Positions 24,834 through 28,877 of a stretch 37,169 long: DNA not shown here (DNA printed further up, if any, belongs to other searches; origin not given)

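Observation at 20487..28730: One 8.2-kb gene (about 22 % of the genome) encodes a 2,747-aa putative ejected protein with an ArdC/polyvalent-type HExxH module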

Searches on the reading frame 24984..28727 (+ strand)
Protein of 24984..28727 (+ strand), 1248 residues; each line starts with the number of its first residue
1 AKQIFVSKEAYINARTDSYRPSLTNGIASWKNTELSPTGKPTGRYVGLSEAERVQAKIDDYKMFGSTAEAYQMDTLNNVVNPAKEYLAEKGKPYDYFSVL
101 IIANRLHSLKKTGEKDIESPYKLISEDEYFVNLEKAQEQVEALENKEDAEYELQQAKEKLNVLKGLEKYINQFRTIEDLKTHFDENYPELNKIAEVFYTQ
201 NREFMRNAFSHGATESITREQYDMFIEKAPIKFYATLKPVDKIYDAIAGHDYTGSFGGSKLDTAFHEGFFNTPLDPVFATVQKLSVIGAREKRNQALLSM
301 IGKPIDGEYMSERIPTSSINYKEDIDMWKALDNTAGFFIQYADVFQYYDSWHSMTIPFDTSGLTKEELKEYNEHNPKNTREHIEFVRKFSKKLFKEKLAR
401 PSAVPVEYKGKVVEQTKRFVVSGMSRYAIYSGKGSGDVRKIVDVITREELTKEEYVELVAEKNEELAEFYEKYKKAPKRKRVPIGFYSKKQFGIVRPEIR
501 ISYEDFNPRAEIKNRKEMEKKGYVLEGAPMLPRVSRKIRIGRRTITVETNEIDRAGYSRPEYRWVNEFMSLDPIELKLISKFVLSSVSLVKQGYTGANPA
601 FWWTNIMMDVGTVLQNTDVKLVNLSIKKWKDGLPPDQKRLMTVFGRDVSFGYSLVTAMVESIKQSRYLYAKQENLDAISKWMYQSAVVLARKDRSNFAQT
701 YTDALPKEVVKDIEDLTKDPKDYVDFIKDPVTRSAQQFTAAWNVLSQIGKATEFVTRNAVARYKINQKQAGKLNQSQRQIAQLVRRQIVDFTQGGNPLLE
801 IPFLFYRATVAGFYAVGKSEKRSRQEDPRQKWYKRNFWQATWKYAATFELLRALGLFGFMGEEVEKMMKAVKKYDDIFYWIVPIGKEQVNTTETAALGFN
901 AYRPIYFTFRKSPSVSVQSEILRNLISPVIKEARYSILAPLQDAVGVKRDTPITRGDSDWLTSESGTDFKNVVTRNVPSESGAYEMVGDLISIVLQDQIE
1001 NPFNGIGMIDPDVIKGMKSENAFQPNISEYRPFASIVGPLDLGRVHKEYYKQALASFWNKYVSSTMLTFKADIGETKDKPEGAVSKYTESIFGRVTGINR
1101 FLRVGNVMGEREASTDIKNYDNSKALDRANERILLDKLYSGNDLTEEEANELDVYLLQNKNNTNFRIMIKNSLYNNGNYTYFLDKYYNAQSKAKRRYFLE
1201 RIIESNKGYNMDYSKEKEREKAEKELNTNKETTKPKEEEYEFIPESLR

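Call 69: search_solved_structures(query=A5, max_evalue=10, show_alignments=0)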
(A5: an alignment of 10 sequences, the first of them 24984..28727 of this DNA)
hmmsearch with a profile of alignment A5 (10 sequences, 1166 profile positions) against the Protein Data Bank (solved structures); distinct sequences matched with E-value up to 10: 4.
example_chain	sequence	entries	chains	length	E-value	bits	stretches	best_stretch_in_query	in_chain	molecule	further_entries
1eq1_A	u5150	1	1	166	0.059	14.3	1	343-417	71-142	APOLIPOPHORIN-III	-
1c4k_A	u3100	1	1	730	0.72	10.7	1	326-424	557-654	PROTEIN (ORNITHINE DECARBOXYLASE)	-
1ord_A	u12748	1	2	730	0.81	10.6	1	326-424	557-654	ORNITHINE DECARBOXYLASE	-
3vh5_T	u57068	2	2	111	1.3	9.8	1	322-365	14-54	CENP-T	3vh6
